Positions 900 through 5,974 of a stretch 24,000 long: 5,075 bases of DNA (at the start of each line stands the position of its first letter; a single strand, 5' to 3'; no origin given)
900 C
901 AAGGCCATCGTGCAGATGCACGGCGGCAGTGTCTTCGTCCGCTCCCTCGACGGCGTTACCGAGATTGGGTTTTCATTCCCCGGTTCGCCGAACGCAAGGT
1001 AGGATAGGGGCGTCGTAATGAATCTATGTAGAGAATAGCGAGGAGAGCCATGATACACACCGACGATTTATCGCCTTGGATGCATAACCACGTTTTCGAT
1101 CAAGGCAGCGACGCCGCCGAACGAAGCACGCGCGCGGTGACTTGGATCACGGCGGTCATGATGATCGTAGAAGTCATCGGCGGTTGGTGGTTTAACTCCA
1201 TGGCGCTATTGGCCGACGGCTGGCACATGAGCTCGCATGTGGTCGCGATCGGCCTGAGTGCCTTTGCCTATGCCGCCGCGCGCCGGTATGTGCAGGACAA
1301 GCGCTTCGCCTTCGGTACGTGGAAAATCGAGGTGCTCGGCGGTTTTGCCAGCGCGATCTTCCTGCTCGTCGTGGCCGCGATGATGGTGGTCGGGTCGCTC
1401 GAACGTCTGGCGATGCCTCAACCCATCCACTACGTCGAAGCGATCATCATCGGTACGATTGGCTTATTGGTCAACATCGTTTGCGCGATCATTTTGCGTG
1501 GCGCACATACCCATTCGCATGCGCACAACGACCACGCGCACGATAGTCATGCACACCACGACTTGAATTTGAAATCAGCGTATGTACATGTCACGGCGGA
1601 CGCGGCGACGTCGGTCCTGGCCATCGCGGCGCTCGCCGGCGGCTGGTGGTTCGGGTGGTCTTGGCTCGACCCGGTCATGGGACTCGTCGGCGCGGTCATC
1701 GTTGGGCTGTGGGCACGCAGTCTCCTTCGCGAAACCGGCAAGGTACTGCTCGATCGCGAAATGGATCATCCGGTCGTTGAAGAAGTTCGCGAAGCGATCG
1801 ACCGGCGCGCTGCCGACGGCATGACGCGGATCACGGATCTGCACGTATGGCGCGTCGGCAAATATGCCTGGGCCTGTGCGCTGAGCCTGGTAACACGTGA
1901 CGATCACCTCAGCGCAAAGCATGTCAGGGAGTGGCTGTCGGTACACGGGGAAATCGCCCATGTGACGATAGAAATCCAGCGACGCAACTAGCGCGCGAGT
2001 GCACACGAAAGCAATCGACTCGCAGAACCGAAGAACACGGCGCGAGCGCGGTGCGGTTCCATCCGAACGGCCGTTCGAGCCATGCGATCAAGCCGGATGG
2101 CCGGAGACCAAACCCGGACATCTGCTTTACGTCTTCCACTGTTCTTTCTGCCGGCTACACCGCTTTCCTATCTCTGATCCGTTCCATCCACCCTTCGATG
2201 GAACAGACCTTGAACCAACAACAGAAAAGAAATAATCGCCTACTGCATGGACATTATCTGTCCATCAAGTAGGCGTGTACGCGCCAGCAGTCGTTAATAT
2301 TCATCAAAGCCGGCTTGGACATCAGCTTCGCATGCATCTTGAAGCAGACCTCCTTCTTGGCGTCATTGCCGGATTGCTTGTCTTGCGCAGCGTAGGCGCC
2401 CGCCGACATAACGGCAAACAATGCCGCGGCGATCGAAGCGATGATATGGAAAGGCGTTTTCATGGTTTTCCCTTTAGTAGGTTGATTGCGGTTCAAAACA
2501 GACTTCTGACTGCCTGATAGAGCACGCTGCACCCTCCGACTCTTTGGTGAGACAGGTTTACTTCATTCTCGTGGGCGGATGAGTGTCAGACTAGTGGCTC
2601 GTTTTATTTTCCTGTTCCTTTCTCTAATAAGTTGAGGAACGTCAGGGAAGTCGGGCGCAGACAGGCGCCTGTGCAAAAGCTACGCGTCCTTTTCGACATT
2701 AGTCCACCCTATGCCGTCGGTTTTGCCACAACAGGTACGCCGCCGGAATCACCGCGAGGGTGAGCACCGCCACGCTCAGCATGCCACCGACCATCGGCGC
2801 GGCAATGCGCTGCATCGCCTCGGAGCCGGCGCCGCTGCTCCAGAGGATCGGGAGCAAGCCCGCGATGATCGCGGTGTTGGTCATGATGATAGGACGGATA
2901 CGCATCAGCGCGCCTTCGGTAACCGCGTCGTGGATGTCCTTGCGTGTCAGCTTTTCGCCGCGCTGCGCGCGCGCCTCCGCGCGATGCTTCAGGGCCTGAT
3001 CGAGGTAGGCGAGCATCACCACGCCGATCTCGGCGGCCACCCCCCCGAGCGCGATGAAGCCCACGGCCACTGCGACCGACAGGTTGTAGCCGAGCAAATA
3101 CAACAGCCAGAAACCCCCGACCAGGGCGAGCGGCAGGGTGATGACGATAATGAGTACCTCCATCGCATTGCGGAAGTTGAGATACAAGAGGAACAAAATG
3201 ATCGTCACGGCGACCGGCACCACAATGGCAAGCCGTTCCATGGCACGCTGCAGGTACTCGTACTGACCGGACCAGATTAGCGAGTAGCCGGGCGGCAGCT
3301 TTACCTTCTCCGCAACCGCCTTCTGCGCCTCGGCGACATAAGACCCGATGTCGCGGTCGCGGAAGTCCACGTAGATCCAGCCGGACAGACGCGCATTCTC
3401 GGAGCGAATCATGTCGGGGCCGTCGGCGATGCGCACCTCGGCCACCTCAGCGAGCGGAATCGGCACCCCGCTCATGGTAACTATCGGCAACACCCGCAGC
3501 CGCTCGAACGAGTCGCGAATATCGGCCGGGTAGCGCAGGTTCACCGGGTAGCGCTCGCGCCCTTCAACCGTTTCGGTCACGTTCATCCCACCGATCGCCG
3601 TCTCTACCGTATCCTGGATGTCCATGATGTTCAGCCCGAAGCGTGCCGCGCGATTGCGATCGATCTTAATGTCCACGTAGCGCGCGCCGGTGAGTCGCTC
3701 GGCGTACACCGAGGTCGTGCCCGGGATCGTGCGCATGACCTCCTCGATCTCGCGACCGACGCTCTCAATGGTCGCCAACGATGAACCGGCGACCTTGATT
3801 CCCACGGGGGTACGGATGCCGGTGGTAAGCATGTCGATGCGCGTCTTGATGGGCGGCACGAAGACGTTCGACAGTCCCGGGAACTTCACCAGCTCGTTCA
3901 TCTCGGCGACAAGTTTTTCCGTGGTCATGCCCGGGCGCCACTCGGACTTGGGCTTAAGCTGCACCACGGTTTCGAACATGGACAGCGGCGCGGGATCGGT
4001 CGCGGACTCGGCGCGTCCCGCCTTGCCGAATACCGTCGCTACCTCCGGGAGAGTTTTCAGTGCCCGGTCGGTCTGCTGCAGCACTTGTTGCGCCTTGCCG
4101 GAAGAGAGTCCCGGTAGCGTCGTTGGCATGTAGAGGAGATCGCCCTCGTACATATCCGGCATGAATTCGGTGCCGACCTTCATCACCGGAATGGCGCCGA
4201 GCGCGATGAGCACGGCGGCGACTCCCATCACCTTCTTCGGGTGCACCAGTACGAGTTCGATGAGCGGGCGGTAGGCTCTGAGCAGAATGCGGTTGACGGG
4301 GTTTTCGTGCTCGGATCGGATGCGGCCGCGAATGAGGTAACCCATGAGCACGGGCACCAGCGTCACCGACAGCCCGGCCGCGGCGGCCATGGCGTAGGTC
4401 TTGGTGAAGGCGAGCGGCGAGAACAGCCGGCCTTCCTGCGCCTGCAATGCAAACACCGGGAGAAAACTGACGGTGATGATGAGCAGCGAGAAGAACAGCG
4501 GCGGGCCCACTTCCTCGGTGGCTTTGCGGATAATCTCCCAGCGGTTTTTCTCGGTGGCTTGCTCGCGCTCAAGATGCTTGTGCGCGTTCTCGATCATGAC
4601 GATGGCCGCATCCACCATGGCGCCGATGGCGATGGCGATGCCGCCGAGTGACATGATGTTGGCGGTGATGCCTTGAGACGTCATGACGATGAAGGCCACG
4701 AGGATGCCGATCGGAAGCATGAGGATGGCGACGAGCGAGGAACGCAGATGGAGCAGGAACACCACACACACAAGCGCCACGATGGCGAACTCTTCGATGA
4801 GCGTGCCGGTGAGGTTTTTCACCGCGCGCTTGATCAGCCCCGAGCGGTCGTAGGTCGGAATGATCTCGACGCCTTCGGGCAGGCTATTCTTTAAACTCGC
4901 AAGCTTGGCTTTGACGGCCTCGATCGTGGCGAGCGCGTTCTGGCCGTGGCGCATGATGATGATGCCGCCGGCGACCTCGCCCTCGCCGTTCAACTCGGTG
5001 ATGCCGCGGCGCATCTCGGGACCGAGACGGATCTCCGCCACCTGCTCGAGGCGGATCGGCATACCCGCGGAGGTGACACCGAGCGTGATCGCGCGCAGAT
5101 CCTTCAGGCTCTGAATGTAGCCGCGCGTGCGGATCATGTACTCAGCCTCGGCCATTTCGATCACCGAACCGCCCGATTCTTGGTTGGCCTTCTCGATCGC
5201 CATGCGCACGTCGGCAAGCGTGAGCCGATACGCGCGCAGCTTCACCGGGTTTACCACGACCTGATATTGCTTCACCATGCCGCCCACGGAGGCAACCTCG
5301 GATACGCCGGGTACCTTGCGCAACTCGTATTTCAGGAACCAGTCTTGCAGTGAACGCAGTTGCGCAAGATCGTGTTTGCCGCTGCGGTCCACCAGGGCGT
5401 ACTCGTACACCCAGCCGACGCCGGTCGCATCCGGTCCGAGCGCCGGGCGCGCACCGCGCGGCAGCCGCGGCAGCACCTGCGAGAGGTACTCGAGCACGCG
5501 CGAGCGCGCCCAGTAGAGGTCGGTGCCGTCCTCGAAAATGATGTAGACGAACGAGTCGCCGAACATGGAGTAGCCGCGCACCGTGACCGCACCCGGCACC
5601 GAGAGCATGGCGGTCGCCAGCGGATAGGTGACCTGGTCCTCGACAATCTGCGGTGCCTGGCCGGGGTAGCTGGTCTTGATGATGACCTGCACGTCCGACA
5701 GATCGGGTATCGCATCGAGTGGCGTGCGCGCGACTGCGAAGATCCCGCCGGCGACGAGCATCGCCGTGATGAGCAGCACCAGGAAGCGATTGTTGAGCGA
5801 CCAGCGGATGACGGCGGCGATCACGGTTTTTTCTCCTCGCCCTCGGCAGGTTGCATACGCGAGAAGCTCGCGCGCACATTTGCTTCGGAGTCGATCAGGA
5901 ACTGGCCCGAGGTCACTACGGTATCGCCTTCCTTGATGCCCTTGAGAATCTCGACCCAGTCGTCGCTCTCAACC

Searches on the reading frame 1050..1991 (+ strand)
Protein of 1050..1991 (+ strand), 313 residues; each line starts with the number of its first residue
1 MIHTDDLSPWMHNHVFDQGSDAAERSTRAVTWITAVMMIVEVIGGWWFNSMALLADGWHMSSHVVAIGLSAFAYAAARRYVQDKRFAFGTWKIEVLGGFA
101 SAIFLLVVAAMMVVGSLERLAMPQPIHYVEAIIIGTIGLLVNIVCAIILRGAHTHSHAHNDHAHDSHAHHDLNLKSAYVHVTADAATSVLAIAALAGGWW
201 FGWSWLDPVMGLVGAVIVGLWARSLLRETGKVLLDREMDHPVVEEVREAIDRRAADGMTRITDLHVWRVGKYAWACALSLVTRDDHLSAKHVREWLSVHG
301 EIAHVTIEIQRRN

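Call 9: search_protein_families(library=pfam, proteins=[window:1050-1991:+], max_evalue=0.001)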
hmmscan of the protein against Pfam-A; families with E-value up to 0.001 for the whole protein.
window:1050-1991:+ (313 aa): 1 family
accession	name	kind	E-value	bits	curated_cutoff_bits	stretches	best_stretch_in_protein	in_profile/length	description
PF01545.26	Cation_efflux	-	4.8e-37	128.1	26.6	1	30-234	4-198/198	Cation efflux family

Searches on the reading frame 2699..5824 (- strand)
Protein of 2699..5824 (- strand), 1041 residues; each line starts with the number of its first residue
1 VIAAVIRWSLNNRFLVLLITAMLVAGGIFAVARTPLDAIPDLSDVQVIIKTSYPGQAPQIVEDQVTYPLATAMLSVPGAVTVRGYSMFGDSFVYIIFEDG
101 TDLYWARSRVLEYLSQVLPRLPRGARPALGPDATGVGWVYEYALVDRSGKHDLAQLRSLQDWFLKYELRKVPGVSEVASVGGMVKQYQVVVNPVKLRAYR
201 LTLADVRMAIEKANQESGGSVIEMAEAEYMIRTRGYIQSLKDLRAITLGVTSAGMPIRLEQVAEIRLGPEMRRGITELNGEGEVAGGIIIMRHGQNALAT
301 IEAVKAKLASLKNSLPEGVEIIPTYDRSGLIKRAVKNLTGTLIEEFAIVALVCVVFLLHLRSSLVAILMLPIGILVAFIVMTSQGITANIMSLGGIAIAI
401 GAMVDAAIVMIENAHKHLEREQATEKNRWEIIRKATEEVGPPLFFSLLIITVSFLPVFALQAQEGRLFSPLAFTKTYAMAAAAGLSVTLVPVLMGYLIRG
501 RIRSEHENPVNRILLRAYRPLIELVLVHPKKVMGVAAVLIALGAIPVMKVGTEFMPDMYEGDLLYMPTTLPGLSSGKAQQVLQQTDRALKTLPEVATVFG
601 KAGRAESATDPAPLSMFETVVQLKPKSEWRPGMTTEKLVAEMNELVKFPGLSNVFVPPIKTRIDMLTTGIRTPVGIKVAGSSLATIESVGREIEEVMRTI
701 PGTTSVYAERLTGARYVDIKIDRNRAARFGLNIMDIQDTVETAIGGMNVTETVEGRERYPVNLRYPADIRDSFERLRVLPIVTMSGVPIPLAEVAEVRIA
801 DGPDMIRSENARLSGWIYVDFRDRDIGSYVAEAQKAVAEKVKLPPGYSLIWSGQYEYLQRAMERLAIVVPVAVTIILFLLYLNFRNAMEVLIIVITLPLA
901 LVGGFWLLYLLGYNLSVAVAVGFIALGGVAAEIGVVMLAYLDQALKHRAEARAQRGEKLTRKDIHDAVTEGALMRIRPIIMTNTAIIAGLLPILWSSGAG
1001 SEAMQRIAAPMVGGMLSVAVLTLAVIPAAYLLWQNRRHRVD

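Call 9: search_protein_families(library=pfam, proteins=[window:2699-5824:-], max_evalue=0.001)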
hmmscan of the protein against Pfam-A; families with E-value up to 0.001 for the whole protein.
window:2699-5824:- (1041 aa): 1 family
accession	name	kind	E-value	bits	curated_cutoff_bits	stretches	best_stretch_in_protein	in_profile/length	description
PF00873.25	ACR_tran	-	2.3e-242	807.3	28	1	6-1032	2-1019/1021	AcrB/AcrD/AcrF family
